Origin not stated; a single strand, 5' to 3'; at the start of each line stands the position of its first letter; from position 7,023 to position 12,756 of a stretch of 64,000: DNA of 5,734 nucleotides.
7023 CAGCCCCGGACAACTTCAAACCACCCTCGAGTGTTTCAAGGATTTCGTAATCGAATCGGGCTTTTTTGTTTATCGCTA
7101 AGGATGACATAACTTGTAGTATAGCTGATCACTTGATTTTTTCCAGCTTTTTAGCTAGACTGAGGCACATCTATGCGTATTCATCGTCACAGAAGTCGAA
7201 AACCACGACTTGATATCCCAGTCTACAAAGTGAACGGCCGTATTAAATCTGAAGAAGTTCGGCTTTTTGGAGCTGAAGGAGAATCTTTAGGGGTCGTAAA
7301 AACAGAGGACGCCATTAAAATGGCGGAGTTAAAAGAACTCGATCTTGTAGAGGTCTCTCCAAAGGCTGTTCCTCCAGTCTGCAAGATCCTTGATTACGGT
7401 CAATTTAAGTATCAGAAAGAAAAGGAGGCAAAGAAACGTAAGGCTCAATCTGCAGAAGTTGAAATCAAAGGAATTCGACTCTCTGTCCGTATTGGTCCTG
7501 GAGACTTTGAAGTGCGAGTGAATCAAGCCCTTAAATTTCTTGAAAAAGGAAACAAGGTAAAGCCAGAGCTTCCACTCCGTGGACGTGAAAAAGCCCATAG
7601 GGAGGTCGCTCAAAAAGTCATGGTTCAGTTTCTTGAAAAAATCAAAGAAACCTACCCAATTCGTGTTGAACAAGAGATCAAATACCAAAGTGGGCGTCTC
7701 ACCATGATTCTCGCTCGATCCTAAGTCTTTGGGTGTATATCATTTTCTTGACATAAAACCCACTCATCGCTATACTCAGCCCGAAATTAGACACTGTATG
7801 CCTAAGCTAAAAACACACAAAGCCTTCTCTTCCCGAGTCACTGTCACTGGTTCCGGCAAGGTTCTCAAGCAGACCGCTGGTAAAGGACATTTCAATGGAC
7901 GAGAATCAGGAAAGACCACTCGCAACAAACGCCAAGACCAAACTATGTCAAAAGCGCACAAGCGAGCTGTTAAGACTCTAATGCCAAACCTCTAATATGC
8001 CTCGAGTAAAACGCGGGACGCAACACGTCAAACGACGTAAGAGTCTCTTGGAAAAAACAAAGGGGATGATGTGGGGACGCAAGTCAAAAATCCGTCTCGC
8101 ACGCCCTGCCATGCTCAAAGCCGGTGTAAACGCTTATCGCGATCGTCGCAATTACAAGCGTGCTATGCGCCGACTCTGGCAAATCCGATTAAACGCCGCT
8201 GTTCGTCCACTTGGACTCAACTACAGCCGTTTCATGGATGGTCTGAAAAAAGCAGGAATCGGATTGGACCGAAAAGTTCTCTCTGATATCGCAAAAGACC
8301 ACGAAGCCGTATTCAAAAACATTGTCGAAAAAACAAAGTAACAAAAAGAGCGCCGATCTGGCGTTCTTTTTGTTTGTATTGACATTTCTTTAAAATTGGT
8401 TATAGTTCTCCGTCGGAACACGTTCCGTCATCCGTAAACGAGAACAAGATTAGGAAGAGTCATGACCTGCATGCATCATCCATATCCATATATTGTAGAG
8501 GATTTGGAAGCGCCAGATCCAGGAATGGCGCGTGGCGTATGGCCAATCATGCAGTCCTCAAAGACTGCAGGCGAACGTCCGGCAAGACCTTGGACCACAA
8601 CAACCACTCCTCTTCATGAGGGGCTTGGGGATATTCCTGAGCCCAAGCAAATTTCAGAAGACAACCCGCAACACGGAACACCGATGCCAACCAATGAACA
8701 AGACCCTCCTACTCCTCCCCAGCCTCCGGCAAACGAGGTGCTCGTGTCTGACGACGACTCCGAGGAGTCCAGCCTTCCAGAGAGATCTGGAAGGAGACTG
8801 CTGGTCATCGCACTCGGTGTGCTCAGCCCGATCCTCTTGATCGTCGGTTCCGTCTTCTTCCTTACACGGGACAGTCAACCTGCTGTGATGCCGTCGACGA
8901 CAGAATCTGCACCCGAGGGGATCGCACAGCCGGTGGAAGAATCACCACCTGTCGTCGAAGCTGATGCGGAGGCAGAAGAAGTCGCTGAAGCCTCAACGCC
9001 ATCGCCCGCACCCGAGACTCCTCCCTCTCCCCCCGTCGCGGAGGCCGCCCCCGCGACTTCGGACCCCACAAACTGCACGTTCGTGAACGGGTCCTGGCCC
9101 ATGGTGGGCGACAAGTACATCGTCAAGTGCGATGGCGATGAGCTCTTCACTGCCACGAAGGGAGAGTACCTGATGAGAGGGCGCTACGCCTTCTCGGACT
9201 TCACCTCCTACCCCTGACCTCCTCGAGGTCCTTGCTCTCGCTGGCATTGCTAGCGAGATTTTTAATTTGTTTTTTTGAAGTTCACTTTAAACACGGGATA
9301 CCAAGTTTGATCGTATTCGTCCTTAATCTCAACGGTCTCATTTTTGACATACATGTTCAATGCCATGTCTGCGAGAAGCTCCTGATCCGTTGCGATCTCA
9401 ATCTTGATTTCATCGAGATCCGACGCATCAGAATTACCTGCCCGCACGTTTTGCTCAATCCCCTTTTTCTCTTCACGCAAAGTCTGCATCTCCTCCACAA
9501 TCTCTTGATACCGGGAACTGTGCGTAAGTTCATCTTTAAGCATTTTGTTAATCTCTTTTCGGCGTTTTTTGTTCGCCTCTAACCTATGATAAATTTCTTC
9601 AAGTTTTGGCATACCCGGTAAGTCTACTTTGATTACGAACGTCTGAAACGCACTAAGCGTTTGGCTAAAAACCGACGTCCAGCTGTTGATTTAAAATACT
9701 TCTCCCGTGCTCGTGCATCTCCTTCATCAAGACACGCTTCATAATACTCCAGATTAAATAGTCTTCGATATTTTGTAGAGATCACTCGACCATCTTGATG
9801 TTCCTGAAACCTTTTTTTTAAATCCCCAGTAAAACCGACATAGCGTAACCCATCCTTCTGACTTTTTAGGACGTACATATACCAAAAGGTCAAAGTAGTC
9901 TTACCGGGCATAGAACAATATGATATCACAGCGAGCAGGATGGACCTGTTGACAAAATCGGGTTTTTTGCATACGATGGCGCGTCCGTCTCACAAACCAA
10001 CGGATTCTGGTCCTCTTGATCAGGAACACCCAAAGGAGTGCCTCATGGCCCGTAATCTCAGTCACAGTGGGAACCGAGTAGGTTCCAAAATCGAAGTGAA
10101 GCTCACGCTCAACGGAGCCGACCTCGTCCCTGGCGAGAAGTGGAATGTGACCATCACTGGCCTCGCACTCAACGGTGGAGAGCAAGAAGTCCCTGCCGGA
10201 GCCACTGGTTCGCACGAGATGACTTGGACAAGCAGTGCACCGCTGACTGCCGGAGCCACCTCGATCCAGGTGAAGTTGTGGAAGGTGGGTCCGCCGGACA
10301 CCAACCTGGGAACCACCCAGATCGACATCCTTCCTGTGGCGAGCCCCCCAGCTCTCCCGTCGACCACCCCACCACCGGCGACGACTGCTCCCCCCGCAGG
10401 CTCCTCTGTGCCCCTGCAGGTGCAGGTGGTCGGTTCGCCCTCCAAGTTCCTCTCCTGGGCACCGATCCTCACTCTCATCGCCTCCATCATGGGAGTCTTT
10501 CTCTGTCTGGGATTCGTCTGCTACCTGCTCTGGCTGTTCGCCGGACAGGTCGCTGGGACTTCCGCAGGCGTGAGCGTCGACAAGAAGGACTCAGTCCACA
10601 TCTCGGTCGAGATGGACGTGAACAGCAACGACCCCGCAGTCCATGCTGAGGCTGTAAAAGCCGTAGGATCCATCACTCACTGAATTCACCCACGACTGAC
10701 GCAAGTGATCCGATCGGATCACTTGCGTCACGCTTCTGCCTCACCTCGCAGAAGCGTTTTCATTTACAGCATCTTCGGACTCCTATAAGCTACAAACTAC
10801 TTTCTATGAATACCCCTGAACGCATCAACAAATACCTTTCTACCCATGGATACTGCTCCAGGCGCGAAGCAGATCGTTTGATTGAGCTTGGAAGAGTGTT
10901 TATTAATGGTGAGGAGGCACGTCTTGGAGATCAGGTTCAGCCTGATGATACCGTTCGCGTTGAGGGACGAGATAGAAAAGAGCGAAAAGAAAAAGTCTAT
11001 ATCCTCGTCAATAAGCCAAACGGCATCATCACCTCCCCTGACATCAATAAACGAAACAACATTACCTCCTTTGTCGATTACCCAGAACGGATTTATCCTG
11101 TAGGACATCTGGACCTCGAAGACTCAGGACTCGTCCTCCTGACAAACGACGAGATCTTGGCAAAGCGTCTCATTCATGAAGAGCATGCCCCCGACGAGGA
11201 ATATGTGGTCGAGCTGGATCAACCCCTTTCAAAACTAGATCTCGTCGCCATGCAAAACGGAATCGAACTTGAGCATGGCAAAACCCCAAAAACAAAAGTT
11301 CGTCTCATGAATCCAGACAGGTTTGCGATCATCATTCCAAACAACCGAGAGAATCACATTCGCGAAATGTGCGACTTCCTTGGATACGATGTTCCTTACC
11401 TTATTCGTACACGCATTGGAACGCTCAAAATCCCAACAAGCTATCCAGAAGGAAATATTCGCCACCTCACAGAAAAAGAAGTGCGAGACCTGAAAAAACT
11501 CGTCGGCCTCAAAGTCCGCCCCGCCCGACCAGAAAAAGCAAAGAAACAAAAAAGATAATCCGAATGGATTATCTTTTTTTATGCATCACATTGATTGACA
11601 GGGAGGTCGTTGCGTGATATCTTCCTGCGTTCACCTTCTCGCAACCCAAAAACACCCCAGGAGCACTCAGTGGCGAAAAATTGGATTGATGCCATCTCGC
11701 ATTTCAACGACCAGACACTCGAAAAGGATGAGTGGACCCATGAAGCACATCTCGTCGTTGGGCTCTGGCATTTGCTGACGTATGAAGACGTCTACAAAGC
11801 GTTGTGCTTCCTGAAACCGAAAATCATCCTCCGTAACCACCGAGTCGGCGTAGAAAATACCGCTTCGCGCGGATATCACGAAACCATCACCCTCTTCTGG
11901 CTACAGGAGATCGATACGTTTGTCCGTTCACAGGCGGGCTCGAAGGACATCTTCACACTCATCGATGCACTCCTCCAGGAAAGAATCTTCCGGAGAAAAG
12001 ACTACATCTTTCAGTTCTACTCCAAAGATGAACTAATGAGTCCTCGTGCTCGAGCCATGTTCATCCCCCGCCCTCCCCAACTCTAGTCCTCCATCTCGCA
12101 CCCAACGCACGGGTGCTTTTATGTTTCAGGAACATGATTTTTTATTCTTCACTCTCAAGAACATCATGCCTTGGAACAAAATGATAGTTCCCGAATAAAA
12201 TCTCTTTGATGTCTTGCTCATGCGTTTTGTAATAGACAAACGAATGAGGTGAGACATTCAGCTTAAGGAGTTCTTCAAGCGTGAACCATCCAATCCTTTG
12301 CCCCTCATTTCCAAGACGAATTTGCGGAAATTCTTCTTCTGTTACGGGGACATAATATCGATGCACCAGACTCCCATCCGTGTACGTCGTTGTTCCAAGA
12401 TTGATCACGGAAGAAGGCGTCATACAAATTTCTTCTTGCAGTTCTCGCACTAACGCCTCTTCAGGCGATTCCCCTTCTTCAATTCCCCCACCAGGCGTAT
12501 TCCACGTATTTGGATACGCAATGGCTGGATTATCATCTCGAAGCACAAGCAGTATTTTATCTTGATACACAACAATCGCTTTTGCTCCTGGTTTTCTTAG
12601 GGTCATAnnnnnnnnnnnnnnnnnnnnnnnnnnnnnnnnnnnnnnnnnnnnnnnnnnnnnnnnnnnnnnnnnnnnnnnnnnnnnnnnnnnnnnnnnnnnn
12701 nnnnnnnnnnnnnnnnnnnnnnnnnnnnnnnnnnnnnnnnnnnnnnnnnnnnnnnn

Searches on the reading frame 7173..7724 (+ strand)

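Call 35: search_protein_families(library=pfam, proteins=[window:7173-7724:+], max_evalue=0.0001)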
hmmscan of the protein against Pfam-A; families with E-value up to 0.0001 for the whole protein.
window:7173-7724:+ (183 aa): 2 families
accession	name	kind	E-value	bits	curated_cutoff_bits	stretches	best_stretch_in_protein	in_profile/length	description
PF05198.21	IF3_N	-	3.3e-29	101.3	26.9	1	20-88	1-69/70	Translation initiation factor IF-3, N-terminal domain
PF00707.27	IF3_C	-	1.7e-21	76.4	34.8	1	96-182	1-85/86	Translation initiation factor IF-3, C-terminal domain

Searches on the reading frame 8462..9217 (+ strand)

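Call 35: search_protein_families(library=pfam, proteins=[window:8462-9217:+], max_evalue=0.0001)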
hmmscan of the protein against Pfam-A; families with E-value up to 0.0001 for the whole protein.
window:8462-9217:+ (251 aa): 1 family
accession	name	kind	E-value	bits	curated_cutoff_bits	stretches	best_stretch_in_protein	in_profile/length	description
PF22812.1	CR_prot_dom_plant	-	3.5e-05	24.6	34.1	1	82-130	7-58/71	Plant cysteine-rich protein domain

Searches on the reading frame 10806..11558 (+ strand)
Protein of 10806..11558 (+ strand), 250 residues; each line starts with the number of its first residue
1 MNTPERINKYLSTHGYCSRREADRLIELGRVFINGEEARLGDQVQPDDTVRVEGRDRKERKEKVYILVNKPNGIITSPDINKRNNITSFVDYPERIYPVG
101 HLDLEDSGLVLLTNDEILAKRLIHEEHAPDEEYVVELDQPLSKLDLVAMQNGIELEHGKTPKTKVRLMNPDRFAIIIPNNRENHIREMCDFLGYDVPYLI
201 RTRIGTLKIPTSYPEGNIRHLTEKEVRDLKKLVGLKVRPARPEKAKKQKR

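Call 35: search_protein_families(library=pfam, proteins=[window:10806-11558:+], max_evalue=0.0001)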
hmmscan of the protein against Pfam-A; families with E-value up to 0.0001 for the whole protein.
window:10806-11558:+ (250 aa): 2 families
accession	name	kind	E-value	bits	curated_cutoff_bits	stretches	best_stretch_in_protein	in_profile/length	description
PF01479.30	S4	-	3.2e-11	43.2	22.8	1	5-50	1-48/48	S4 domain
PF00849.27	PseudoU_synth_2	-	3.8e-11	43.9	26.8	1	65-159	2-114/152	RNA pseudouridylate synthase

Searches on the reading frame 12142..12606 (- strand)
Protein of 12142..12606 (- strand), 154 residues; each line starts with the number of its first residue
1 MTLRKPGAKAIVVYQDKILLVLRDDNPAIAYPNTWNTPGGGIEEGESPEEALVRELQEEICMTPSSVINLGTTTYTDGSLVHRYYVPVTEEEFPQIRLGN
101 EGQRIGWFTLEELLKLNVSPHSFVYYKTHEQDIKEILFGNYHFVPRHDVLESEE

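Call 36: search_protein_families(library=pfam, proteins=[window:12142-12606:-], max_evalue=0.0001)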
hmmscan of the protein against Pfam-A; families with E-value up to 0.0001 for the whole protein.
window:12142-12606:- (154 aa): 1 family
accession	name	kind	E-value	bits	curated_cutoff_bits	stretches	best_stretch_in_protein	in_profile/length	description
PF00293.34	NUDIX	-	1e-18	68.1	21.1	1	8-120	6-125/134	NUDIX domain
